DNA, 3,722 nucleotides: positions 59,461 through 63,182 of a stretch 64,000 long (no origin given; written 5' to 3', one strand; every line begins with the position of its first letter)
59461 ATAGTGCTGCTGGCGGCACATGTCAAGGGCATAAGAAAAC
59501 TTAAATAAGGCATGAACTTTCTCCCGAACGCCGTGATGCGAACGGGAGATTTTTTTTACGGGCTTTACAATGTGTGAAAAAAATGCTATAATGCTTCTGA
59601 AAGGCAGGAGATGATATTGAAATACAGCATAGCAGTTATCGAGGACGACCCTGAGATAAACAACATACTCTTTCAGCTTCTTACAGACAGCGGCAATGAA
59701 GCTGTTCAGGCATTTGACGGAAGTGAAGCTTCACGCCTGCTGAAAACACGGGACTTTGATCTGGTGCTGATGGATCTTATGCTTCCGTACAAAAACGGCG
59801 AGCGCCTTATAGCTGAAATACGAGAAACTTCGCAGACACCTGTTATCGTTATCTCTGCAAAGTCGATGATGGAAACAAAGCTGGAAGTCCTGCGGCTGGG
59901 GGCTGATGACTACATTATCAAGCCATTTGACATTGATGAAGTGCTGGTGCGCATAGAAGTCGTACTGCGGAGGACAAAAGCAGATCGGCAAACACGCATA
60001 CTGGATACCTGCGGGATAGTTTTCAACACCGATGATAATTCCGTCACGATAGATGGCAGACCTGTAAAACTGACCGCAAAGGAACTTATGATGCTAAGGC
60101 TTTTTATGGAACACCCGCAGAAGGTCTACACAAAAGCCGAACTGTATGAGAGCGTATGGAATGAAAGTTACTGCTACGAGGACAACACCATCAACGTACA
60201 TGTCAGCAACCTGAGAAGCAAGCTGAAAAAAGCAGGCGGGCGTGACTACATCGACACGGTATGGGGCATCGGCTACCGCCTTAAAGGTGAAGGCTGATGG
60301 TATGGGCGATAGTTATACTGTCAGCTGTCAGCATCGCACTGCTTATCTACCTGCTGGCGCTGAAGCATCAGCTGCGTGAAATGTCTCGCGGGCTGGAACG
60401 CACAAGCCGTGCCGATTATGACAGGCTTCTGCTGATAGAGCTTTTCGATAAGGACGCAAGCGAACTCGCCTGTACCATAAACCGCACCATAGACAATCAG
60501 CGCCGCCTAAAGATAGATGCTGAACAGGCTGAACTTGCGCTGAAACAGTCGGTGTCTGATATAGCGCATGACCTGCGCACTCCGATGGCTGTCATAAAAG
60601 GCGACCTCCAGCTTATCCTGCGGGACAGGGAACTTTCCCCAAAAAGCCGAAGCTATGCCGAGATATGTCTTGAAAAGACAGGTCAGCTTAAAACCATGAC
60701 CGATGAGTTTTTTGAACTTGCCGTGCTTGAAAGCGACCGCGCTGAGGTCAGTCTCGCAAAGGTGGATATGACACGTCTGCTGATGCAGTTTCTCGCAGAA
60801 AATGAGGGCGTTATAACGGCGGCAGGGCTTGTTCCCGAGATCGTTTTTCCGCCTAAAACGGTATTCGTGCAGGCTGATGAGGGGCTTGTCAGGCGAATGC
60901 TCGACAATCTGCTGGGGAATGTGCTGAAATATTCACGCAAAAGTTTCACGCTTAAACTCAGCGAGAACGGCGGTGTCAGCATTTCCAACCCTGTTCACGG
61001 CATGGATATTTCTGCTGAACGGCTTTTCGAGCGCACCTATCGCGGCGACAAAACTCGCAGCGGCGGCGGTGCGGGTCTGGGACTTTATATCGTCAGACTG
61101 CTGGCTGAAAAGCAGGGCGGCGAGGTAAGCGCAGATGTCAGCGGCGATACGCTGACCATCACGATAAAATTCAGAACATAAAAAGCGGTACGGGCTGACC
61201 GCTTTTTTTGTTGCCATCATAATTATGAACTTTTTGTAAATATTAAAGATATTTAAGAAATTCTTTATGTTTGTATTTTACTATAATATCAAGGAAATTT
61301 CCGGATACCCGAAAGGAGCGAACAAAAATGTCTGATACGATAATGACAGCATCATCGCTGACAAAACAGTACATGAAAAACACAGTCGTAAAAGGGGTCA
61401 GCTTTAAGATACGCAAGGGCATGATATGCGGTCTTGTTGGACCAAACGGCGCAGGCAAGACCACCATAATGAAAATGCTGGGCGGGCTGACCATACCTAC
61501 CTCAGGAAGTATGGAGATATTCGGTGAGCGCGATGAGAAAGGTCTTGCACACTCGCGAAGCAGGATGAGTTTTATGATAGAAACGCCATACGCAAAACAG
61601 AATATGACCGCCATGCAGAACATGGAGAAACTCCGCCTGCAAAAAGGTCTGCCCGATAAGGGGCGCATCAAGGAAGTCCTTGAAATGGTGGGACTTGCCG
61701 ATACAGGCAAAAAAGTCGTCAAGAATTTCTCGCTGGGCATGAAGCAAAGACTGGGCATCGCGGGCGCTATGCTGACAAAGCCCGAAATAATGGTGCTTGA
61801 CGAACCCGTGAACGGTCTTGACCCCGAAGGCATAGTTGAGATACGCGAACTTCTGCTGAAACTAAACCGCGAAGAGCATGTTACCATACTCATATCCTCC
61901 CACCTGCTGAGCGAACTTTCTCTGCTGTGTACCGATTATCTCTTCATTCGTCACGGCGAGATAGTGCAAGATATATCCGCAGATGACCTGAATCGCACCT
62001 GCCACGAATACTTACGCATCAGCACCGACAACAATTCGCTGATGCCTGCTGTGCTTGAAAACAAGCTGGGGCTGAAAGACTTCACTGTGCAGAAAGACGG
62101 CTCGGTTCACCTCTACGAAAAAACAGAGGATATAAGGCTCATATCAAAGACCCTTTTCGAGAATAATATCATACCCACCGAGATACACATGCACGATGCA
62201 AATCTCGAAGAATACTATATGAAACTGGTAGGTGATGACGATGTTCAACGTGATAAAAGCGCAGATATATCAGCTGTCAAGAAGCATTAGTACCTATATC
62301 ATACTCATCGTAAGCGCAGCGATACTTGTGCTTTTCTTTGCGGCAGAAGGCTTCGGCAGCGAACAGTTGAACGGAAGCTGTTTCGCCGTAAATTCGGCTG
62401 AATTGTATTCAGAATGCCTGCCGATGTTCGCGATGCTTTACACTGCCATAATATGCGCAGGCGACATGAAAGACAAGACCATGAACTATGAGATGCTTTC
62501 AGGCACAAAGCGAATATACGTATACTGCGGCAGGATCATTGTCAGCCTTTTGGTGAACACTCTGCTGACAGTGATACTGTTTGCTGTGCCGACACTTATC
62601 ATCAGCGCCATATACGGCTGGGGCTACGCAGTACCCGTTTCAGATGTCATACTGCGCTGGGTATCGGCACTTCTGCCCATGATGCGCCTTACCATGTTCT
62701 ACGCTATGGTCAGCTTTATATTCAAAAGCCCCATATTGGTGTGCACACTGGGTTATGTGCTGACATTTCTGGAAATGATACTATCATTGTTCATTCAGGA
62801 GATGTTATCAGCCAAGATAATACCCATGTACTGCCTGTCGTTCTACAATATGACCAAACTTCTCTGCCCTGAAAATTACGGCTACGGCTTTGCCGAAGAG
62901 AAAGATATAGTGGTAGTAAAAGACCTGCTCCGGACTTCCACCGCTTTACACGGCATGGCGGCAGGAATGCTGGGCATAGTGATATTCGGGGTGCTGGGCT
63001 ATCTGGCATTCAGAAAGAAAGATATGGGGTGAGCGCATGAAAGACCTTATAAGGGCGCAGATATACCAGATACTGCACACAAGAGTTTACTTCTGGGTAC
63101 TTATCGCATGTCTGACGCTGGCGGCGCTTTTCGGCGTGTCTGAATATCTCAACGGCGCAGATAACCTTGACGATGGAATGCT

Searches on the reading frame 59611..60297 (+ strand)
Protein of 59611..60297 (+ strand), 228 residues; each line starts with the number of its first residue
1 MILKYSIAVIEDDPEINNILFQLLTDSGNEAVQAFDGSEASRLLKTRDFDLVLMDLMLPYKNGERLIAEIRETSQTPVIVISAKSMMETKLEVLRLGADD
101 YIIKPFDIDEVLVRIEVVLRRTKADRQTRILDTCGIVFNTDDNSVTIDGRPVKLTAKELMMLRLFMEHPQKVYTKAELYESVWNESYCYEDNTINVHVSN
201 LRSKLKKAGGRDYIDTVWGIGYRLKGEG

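Call 66: search_protein_families(library=pfam, proteins=[window:59611-60297:+], max_evalue=0.0001)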
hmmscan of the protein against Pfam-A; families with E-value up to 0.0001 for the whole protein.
window:59611-60297:+ (228 aa): 2 families
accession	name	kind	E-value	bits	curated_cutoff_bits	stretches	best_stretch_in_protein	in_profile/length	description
PF00072.30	Response_reg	-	4.3e-26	91.7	30.2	1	7-115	1-110/111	Response regulator receiver domain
PF00486.34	Trans_reg_C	-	1.9e-25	89.2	26.2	1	149-224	1-77/77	Transcriptional regulatory protein, C terminal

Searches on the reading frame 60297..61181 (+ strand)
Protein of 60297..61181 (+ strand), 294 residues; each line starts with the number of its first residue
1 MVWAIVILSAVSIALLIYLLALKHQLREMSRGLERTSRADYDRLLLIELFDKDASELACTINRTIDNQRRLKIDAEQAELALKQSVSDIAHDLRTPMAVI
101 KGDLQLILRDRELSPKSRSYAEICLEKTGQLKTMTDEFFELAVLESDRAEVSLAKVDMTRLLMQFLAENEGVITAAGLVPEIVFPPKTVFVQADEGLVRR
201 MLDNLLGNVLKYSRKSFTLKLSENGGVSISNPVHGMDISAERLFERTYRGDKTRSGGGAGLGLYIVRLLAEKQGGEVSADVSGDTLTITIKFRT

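Call 66: search_protein_families(library=pfam, proteins=[window:60297-61181:+], max_evalue=0.0001)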
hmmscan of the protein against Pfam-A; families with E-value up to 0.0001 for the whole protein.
window:60297-61181:+ (294 aa): 2 families
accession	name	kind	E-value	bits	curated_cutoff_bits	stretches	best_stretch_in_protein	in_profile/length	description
PF02518.31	HATPase_c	-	1.4e-14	54.9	26.4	1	194-292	2-109/111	Histidine kinase-, DNA gyrase B-, and HSP90-like ATPase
PF00512.31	HisKA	-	5.9e-12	45.9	26.9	1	82-145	2-64/66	His Kinase A (phospho-acceptor) domain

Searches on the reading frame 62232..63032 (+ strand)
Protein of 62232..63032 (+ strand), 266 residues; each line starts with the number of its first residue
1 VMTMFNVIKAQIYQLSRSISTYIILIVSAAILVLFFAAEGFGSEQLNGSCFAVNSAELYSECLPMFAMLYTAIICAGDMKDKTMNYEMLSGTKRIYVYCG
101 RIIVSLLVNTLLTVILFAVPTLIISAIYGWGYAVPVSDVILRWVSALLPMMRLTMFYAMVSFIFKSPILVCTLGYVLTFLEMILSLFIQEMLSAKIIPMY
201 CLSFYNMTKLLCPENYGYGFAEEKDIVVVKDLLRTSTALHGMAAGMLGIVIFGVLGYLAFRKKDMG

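Call 66: search_protein_families(library=pfam, proteins=[window:62232-63032:+], max_evalue=0.0001)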
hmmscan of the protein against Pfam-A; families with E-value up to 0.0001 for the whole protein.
window:62232-63032:+ (266 aa): 1 family
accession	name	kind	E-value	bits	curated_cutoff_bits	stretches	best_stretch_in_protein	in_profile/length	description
PF12679.13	ABC2_membrane_2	-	3.3e-08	33.6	27.2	1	38-265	72-283/283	ABC-2 family transporter protein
